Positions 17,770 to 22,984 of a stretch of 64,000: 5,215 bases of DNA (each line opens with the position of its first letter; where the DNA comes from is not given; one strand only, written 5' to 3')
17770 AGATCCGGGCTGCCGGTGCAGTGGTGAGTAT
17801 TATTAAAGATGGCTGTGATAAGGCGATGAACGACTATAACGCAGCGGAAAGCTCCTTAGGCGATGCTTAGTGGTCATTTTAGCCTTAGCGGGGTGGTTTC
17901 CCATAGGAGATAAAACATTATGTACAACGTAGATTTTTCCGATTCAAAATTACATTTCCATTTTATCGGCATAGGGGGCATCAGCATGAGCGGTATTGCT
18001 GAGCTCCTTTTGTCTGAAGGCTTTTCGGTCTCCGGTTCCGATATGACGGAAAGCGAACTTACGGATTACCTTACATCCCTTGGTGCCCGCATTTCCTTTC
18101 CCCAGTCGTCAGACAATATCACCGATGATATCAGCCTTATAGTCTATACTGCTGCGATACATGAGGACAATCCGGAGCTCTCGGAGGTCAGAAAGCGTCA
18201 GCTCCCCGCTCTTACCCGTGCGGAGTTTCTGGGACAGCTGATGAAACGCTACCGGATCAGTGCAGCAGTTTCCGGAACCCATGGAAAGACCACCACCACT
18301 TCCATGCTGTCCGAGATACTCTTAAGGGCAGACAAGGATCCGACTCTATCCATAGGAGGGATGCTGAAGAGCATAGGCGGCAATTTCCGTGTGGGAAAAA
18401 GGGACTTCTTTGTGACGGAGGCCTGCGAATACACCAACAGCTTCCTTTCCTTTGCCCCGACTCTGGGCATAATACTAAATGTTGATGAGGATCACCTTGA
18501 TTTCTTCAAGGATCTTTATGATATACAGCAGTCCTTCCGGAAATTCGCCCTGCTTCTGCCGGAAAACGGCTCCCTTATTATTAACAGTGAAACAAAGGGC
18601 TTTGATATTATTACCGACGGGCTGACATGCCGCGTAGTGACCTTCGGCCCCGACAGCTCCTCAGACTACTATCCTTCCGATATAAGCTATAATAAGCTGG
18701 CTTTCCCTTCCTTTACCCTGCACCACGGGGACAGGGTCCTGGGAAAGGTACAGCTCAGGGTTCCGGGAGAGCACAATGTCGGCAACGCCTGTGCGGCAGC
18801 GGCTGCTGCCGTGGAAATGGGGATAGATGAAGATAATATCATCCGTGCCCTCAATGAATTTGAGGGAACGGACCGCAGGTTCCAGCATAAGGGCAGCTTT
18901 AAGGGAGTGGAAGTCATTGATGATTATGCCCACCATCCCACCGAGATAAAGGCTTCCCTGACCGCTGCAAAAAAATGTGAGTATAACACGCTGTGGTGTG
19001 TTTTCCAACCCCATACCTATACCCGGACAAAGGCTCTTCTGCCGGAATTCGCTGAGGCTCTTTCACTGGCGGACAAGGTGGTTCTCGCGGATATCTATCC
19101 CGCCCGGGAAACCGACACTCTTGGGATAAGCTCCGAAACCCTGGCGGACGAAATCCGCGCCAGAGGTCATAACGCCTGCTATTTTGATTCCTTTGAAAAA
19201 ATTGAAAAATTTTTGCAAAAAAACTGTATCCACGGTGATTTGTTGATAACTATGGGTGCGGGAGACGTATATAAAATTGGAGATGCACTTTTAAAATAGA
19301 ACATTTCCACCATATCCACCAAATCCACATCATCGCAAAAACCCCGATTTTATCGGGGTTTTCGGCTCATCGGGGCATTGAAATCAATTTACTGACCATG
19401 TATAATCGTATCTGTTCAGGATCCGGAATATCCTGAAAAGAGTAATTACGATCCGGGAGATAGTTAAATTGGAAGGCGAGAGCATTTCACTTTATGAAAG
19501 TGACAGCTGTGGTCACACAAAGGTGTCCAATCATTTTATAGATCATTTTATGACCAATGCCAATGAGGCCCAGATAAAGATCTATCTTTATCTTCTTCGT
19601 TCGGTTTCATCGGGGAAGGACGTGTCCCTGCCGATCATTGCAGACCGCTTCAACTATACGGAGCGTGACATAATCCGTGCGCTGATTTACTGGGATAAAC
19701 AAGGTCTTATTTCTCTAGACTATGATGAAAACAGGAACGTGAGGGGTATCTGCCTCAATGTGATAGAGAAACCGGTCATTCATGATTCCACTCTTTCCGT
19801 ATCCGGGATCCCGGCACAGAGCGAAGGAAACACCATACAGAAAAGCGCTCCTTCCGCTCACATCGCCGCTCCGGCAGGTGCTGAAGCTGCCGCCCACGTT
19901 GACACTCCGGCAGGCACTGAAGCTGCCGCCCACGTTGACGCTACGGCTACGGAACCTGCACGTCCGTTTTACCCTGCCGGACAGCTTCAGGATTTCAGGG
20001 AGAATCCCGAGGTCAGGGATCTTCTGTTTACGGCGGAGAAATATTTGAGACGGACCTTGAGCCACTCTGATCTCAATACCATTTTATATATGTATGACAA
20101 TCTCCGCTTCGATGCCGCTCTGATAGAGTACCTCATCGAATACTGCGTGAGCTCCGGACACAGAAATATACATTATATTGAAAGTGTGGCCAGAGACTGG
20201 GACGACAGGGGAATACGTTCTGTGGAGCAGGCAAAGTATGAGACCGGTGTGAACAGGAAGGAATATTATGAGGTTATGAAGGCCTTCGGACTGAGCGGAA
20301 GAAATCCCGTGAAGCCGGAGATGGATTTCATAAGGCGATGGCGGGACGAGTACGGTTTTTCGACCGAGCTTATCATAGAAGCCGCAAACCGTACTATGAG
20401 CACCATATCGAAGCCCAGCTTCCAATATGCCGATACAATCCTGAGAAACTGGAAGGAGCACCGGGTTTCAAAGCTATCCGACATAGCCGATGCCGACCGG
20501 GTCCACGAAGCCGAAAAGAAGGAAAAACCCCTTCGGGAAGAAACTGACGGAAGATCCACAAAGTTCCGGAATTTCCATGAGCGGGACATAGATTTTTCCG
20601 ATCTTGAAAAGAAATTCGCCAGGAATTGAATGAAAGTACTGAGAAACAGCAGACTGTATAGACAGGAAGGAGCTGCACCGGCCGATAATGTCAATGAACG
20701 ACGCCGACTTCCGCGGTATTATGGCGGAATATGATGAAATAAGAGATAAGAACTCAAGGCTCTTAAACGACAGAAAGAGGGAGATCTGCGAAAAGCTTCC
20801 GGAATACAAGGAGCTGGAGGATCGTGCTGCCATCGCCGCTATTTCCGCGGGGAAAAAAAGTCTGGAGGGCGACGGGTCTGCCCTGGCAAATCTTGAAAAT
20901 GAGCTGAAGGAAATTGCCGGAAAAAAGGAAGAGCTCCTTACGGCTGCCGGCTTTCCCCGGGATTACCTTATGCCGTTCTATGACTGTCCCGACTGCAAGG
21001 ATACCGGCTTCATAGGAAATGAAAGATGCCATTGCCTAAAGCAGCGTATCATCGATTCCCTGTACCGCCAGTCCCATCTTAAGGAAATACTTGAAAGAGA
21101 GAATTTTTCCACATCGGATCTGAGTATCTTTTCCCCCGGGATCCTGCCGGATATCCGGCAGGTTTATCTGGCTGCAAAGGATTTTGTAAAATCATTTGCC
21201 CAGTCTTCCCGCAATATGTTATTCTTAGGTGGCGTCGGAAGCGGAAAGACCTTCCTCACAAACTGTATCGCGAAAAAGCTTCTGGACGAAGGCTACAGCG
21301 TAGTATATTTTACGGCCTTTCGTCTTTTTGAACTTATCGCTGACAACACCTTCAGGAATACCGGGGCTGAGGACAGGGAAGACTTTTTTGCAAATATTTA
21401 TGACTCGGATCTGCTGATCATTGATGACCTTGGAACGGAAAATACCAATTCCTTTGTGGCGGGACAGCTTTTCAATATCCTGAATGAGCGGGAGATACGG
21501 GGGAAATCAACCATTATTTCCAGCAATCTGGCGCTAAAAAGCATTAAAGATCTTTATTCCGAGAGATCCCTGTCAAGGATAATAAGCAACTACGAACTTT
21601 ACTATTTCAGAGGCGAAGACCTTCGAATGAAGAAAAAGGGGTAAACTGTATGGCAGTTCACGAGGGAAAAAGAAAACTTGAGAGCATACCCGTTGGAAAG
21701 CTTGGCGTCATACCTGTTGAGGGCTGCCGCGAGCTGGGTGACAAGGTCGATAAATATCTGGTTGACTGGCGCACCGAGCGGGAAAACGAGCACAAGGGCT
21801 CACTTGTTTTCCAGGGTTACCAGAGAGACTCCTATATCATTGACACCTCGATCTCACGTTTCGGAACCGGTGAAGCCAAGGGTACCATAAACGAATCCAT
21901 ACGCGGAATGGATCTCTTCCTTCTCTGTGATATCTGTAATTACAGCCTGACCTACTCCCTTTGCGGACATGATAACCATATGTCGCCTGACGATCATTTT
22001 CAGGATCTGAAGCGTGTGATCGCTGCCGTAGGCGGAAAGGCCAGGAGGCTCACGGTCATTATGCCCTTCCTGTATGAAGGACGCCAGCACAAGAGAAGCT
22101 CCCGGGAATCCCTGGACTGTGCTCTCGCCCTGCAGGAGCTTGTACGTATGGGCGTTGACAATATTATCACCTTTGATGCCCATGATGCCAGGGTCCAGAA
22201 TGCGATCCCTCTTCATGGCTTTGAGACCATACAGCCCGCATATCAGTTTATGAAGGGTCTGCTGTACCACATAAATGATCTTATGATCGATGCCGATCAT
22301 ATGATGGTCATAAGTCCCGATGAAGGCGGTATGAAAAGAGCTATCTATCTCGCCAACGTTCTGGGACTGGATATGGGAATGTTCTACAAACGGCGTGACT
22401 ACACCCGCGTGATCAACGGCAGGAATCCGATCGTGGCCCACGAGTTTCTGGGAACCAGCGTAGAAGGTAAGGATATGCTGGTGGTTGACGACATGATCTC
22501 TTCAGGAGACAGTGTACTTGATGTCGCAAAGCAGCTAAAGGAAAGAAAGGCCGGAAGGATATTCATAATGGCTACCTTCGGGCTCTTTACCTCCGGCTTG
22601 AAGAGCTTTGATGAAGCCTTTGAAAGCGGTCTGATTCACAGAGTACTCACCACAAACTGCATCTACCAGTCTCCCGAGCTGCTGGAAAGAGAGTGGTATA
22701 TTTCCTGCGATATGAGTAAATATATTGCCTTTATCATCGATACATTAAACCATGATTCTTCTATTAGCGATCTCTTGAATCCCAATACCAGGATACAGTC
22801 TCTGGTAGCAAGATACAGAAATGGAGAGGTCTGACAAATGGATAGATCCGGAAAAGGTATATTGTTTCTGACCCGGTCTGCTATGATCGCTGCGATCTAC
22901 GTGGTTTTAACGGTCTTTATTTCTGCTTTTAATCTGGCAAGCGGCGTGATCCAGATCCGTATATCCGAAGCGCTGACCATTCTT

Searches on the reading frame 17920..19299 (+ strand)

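Call 48: search_protein_families(library=pfam, proteins=[window:17920-19299:+], max_evalue=0.0001)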
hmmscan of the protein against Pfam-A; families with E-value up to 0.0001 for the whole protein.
window:17920-19299:+ (459 aa): 3 families
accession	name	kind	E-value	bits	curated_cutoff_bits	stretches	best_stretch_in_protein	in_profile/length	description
PF01225.30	Mur_ligase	-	5.3e-27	94.5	21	1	12-112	1-95/95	Mur ligase family, catalytic domain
PF08245.18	Mur_ligase_M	-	1.1e-26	94.4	24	1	117-297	1-200/200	Mur ligase middle domain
PF02875.26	Mur_ligase_C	-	4.6e-22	79.6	28.4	1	319-448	1-127/127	Mur ligase, glutamate ligase domain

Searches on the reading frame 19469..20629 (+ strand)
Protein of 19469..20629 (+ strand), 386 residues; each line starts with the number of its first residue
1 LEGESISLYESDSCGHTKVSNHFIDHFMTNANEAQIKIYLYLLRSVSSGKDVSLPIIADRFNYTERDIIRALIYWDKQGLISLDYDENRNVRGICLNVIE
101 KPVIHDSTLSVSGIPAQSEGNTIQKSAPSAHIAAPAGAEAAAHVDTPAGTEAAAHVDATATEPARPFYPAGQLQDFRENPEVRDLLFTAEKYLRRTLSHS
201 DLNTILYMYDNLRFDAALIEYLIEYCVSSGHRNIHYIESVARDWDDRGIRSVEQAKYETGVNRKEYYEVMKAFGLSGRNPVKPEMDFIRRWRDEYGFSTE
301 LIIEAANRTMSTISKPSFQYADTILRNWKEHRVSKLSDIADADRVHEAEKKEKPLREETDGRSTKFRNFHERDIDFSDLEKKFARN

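Call 48: search_protein_families(library=pfam, proteins=[window:19469-20629:+], max_evalue=0.0001)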
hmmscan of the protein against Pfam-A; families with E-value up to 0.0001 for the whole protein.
window:19469-20629:+ (386 aa): 1 family
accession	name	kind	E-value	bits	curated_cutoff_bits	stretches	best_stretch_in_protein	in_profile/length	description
PF07261.16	DnaB_2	-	7.7e-41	138.1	22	2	187-257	2-72/74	Replication initiation and membrane attachment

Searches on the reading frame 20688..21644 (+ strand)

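Call 49: search_protein_families(library=pfam, proteins=[window:20688-21644:+], max_evalue=0.0001)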
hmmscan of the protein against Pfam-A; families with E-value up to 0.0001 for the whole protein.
window:20688-21644:+ (318 aa): 2 families
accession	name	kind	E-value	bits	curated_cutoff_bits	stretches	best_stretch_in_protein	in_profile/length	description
PF01695.23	IstB_IS21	-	4.9e-15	56.1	24.1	1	169-315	87-233/238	IstB-like ATP binding protein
PF00308.24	Bac_DnaA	-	7.6e-09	36.4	23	1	159-290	19-148/162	Bacterial DnaA ATPAse domain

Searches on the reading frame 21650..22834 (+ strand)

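Call 49: search_protein_families(library=pfam, proteins=[window:21650-22834:+], max_evalue=0.0001)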
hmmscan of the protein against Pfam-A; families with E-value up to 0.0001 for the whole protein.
window:21650-22834:+ (394 aa): 3 families
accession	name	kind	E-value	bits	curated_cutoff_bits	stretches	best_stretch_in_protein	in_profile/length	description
PF13793.12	Pribosyltran_N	-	9.3e-18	64.6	25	1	22-168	5-117/117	N-terminal domain of ribose phosphate pyrophosphokinase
PF14572.12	Pribosyl_synth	-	9.2e-12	45.7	27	1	270-376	80-183/184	Phosphoribosyl synthetase-associated domain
PF00156.33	Pribosyltran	-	5e-11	42.6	26.3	1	194-306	8-120/158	Phosphoribosyl transferase domain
